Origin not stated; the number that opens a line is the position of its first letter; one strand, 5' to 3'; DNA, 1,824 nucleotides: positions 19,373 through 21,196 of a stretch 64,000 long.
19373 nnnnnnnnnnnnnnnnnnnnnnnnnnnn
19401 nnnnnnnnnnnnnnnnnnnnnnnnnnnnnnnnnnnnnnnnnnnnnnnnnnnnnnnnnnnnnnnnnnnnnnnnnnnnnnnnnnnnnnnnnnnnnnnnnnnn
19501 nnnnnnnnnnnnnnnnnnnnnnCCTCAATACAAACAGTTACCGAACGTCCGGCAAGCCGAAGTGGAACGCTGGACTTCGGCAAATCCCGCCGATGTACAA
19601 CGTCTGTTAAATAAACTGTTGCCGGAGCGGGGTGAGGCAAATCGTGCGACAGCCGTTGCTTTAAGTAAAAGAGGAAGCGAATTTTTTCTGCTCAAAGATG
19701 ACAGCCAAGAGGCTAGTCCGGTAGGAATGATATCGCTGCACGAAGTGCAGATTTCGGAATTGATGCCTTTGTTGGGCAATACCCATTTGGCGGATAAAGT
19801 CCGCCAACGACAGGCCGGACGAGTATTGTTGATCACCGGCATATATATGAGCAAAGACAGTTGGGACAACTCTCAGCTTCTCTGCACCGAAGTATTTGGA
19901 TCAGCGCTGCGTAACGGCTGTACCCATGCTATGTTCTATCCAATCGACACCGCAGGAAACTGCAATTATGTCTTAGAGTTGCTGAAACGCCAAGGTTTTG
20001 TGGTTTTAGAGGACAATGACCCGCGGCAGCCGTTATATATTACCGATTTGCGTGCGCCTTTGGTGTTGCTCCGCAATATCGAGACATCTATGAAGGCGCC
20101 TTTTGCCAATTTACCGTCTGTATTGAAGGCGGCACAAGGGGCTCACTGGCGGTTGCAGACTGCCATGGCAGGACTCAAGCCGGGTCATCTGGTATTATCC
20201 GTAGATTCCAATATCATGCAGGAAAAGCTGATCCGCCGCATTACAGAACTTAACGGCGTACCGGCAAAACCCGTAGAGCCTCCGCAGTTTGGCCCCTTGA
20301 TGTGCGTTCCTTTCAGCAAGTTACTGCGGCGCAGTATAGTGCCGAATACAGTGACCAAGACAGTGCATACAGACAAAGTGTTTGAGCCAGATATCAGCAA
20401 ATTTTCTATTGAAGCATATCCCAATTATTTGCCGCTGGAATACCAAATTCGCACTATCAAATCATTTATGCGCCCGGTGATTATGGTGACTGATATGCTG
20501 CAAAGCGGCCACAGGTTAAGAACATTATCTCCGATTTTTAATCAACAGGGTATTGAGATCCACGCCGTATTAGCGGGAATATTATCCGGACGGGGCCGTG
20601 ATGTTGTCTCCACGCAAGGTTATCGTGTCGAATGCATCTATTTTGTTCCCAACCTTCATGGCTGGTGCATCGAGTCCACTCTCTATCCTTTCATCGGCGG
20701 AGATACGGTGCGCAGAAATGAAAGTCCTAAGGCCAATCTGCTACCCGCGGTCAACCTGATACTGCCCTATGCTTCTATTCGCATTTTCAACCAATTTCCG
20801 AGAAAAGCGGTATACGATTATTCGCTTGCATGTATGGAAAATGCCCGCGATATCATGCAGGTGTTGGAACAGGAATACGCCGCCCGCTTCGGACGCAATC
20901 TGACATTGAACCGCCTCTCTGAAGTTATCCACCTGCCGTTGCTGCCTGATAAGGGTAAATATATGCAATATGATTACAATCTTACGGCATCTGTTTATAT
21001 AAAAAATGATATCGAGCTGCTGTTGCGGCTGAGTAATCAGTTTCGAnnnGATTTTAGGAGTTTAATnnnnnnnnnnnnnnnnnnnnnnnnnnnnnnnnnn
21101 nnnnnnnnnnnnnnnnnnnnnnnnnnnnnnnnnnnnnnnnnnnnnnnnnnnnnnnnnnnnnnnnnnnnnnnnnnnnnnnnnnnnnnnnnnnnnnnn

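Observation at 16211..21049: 1612-aa single-polypeptide fusion: HD phosphohydrolase + long HEAT/ARM-like spacer + HxGH/ISSTxIR nucleotidyltransferase + type-I PRTase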

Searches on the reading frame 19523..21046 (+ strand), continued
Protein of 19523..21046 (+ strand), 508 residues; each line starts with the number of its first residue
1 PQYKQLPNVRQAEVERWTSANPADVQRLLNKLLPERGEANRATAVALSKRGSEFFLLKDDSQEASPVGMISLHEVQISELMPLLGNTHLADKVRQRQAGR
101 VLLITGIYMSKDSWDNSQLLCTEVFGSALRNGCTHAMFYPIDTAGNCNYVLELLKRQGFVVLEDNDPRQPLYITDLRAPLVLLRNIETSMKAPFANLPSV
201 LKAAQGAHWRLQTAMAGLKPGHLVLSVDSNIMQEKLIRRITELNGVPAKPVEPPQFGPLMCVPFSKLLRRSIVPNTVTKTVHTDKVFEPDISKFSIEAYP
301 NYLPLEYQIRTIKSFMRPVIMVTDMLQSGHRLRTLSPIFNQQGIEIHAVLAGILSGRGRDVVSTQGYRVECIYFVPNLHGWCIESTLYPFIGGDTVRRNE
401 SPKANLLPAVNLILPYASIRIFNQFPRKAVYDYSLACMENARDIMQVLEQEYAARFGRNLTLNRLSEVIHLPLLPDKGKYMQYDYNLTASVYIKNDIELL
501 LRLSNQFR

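Call 88: search_protein_families(library=pfam, proteins=[L030:2323-3303:+, L048:3443-3982:-, L038:4070-4468:-, L013:8717-9994:+, L059:13384-14229:+, L038:14420-15604:+, L077:10360-11118:+, L067:1278-2462:-, L049:13590-14894:-, L045:14631-15980:+], max_evalue=0.00001)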
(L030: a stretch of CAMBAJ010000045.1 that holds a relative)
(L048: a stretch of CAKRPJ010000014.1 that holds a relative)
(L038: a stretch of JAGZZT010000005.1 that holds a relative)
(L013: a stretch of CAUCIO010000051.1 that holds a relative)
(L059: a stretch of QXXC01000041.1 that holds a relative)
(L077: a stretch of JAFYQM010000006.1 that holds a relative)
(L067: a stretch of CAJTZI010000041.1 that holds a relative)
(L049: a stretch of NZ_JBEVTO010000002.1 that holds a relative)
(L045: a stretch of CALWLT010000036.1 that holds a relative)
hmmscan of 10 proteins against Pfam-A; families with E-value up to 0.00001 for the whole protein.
L030:2323-3303:+ (327 aa): 0 families

L048:3443-3982:- (179 aa): 2 families
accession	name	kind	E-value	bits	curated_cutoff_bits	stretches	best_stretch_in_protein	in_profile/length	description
PF21349.2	RUBY_RBDX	-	2.4e-16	59.3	26.5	1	3-31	1-29/30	Rubrerythrin, rubredoxin-like domain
PF02915.23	Rubrerythrin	-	3.4e-12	47.3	22.8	1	60-119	3-61/137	Rubrerythrin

L038:4070-4468:- (132 aa): 1 family
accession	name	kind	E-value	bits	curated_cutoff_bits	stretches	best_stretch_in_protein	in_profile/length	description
PF01475.25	FUR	-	3.3e-25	89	23.1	1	4-117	3-118/121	Ferric uptake regulator family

L013:8717-9994:+ (426 aa): 1 family
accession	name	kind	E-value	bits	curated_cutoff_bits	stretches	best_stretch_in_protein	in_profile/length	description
PF02518.31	HATPase_c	-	8.3e-22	78.2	26.4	1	311-421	6-110/111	Histidine kinase-, DNA gyrase B-, and HSP90-like ATPase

L059:13384-14229:+ (282 aa): 2 families
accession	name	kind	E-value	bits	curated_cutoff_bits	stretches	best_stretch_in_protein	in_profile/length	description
PF08664.15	YcbB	-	1.8e-32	112.7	27.4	1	157-273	4-136/136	YcbB domain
PF00072.30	Response_reg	-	9.9e-19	68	30.2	1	3-113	1-109/111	Response regulator receiver domain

L038:14420-15604:+ (395 aa): 1 family
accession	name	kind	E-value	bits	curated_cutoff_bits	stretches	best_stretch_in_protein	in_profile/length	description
PF03616.19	Glt_symporter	-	1.3e-107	360.2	26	1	7-363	2-368/368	Sodium/glutamate symporter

L077:10360-11118:+ (253 aa): 1 family
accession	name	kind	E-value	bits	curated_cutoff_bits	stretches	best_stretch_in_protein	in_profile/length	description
PF22564.2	HAAS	-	7.5e-06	26.7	27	0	8-70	1-55/55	HAAS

L067:1278-2462:- (394 aa): 3 families
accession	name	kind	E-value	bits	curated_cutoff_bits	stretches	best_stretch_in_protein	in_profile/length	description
PF02773.21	S-AdoMet_synt_C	-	4.1e-68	228.1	25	1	243-381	2-138/138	S-adenosylmethionine synthetase, C-terminal domain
PF02772.21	S-AdoMet_synt_M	-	2.6e-51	173.2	29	1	123-240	2-120/120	S-adenosylmethionine synthetase, central domain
PF00438.25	S-AdoMet_synt_N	-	3.2e-45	153.1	33.1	1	4-101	2-99/99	S-adenosylmethionine synthetase, N-terminal domain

L049:13590-14894:- (434 aa): 1 family
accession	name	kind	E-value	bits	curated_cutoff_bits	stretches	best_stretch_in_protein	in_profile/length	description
PF05636.17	HIGH_NTase1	-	1.7e-102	344.2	27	1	35-417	3-390/402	HIGH Nucleotidyl Transferase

L045:14631-15980:+ (450 aa): 2 families
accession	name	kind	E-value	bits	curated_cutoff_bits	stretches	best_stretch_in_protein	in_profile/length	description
PF00208.27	ELFV_dehydrog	-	5.5e-82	275.5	23.4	1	201-447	1-241/241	Glutamate/Leucine/Phenylalanine/Valine dehydrogenase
PF02812.23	ELFV_dehydrog_N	-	3.1e-53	179.4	25.3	1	55-183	1-129/129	Glu/Leu/Phe/Val dehydrogenase, dimerisation domain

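Call 93: find_related_loci(query=A1, collection=viral_contigs, flank=5000)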
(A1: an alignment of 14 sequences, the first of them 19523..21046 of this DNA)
Query A1 (508 aa) in viral_contigs; peptide patterns used: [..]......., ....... (x = any residue, [..] = any of these).
41 stretches matched a pattern, but none encodes a relative of the query by tblastn (E <= 1e-3).
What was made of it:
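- On Known anti-phage defence systems (PADLOC-DB 2.0): No viral relatives (call 93).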

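Call 95: find_encoding_contigs(protein=P0203, flank=6000, max_places=1)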
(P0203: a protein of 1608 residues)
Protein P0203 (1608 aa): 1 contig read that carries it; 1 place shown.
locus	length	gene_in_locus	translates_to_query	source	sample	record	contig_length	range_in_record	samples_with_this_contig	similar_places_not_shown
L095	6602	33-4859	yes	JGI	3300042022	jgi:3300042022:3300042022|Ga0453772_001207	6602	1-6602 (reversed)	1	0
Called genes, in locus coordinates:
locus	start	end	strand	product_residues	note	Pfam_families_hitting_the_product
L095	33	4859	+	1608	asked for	PF01467:CTP_transf_like (weak)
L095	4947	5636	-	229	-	-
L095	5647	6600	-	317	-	PF01636:APH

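Call 96: find_encoding_contigs(protein=P0218, flank=6000, max_places=1)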
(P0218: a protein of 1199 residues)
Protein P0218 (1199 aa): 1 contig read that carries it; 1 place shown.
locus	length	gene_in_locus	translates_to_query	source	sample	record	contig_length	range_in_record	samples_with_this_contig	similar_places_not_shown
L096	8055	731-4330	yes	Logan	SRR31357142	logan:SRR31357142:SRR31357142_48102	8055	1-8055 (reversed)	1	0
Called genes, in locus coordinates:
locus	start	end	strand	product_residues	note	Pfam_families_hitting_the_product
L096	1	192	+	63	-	?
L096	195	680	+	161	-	-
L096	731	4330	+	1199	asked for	PF01467:CTP_transf_like (faint)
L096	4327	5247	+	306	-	PF00056:Ldh_1_N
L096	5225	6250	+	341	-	PF03358:FMN_red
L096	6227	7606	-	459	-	-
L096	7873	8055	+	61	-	?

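Call 97: find_encoding_contigs(protein=P0222, flank=6000, max_places=1)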
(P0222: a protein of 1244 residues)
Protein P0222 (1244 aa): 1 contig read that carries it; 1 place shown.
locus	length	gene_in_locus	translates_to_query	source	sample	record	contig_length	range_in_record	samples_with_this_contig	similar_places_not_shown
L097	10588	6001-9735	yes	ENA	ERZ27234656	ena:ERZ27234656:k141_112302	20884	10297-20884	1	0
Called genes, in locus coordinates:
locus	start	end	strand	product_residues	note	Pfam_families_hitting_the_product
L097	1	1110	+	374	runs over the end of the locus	PF03358:FMN_red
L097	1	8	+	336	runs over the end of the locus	PF00056:Ldh_1_N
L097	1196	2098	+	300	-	PF00126:HTH_1, PF03466:LysR_substrate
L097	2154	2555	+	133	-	PF14539:DUF4442, PF13622:4HBT_3 (weak), PF03061:4HBT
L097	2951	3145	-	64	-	PF13237:Fer4_10, PF14697:Fer4_21, PF12838:Fer4_7, PF13187:Fer4_9, PF25160:LdpA_Fe-S-bd (weak), PF12797:Fer4_2 (weak), PF00037:Fer4, PF13237:Fer4_10 (weak), +4 more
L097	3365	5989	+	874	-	PF01326:PPDK_N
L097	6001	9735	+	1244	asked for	-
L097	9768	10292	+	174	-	PF01381:HTH_3, PF12844:HTH_19 (weak), PF13443:HTH_26 (weak), PF13560:HTH_31 (weak)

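Call 99: find_related_loci(query=L097:3365-5986:+, collection=metagenome_contigs, flank=10000)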
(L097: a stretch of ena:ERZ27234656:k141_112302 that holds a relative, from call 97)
Query L097:3365-5986:+ (874 aa) in metagenome_contigs; peptide patterns used: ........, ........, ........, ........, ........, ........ (x = any residue, [..] = any of these).
37 stretches matched a pattern; 28 encode a relative of the query (tblastn E <= 1e-3); 28 distinct loci.
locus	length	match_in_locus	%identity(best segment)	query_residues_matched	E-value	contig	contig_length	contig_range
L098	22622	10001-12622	100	1-874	0e+0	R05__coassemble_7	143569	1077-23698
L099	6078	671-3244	58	14-874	0e+0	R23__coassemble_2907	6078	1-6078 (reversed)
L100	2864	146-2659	53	31-868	0e+0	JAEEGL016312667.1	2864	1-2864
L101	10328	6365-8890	53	27-870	0e+0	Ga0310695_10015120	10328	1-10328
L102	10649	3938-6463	53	27-870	0e+0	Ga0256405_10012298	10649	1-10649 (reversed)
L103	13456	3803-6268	54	39-867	0e+0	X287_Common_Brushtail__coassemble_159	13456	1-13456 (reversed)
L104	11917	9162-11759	51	5-869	0e+0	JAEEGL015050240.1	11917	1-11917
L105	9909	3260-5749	52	39-869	0e+0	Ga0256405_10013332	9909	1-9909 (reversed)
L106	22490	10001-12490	52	39-869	0e+0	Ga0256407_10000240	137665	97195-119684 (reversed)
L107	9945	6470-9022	51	12-869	0e+0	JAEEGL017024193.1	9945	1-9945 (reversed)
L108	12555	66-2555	51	39-869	0e+0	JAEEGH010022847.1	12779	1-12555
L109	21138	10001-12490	51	39-869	0e+0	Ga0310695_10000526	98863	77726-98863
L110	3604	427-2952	51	27-869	0e+0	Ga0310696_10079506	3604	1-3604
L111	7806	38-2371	53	91-869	0e+0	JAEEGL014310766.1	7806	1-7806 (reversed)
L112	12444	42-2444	52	69-870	0e+0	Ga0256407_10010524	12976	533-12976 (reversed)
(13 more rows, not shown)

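Call 103: search_protein_families(library=pfam, proteins=[L098:77-397:+, L098:439-2187:+, L098:2474-3778:+, L098:4051-5469:+, L098:5634-6641:+, L098:6622-7743:+], max_evalue=0.0001)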
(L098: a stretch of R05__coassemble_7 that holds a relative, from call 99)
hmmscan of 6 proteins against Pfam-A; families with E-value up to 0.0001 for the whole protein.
L098:77-397:+ (107 aa): 1 family
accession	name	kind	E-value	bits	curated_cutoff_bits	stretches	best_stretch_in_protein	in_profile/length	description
PF13941.12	MutL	-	3.5e-24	85.8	27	1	1-103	346-449/450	MutL protein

L098:439-2187:+ (583 aa): 1 family
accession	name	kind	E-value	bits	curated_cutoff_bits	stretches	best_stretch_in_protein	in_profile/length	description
PF02310.24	B12-binding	-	7.3e-11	42.4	32.1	1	458-550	5-97/121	B12 binding domain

L098:2474-3778:+ (435 aa): 1 family
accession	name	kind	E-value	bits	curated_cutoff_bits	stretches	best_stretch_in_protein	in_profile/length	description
PF00209.24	SNF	-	9.4e-45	153.7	27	2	142-432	177-482/524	Sodium:neurotransmitter symporter family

L098:4051-5469:+ (473 aa): 2 families
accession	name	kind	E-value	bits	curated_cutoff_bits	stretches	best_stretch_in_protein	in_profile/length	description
PF00208.27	ELFV_dehydrog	-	1.1e-77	261.4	23.4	1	225-471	1-241/241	Glutamate/Leucine/Phenylalanine/Valine dehydrogenase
PF02812.23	ELFV_dehydrog_N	-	3.5e-53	179.2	25.3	1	79-206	1-128/129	Glu/Leu/Phe/Val dehydrogenase, dimerisation domain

L098:5634-6641:+ (336 aa): 1 family
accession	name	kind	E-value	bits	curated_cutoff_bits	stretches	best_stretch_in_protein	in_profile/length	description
PF00056.29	Ldh_1_N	-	5.2e-08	33.5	27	1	35-174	2-133/141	lactate/malate dehydrogenase, NAD binding domain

L098:6622-7743:+ (374 aa): 1 family
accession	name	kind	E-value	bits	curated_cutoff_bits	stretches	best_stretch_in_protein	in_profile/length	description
PF03358.20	FMN_red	-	1.3e-20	74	24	1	189-346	2-150/152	NADPH-dependent FMN reductase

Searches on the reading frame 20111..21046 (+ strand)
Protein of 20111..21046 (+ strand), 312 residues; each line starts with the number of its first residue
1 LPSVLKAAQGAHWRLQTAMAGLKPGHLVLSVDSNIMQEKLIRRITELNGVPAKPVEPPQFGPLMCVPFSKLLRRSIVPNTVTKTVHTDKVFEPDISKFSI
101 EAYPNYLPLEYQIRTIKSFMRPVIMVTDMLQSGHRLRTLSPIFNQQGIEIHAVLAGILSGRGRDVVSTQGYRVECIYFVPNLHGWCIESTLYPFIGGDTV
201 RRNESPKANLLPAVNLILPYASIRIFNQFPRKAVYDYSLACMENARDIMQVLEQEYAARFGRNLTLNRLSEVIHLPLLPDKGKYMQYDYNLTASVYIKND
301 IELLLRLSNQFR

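Call 41: search_solved_structures(query=A3, max_evalue=5)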
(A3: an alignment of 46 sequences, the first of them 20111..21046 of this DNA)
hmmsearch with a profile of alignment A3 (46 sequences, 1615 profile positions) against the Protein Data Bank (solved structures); distinct sequences matched with E-value up to 5: 34.
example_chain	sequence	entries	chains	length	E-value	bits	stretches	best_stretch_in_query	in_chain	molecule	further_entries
5llt_A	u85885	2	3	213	0.00052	20.9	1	910-1104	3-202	Nicotinate-nucleotide adenylyltransferase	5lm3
1kqn_A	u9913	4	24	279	0.001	19.9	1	1033-1109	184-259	NICOTINAMIDE MONONUCLEOTIDE ADENYLYL TRANSFERASE | Nicotinamide/nicotinic acid mononucleotide adenylyltransferase 1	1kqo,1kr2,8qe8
1kku_A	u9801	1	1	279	0.001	19.9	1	1065-1109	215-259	NICOTINAMIDE MONONUCLEOTIDE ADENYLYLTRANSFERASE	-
1gzu_A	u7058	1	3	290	0.0011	19.8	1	1066-1109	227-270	NICOTINAMIDE MONONUCLEOTIDE ADENYLYL TRANSFERASE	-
3h05_A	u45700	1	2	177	0.0031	18.3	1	911-1022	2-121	uncharacterized protein VPA0413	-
8aih_A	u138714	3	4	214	0.0047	17.7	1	907-1104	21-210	Probable nicotinate-nucleotide adenylyltransferase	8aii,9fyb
2h29_A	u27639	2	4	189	0.0061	17.3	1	992-1104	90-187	Probable nicotinate-nucleotide adenylyltransferase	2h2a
5jbn_A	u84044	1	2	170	0.0068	17.2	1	910-954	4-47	Phosphopantetheine adenylyltransferase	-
1b6t_A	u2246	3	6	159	0.011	16.5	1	911-954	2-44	PROTEIN (PHOSPHOPANTETHEINE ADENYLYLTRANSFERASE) | PHOSPHOPANTETHEINE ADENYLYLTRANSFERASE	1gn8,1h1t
6cck_A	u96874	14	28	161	0.011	16.5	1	911-954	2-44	Phosphopantetheine adenylyltransferase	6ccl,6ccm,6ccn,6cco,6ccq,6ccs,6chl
6b7a_A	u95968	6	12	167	0.012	16.4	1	911-954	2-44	Phosphopantetheine adenylyltransferase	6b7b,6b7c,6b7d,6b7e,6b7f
8i8i_A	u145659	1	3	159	0.014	16.1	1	914-976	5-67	Phosphopantetheine adenylyltransferase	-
1qjc_A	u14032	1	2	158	0.015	16.1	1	912-954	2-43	PHOSPHOPANTETHEINE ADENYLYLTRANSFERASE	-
3otw_A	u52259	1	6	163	0.048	14.4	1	908-945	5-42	Phosphopantetheine adenylyltransferase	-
3l92_A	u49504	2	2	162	0.052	14.2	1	914-953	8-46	Phosphopantetheine adenylyltransferase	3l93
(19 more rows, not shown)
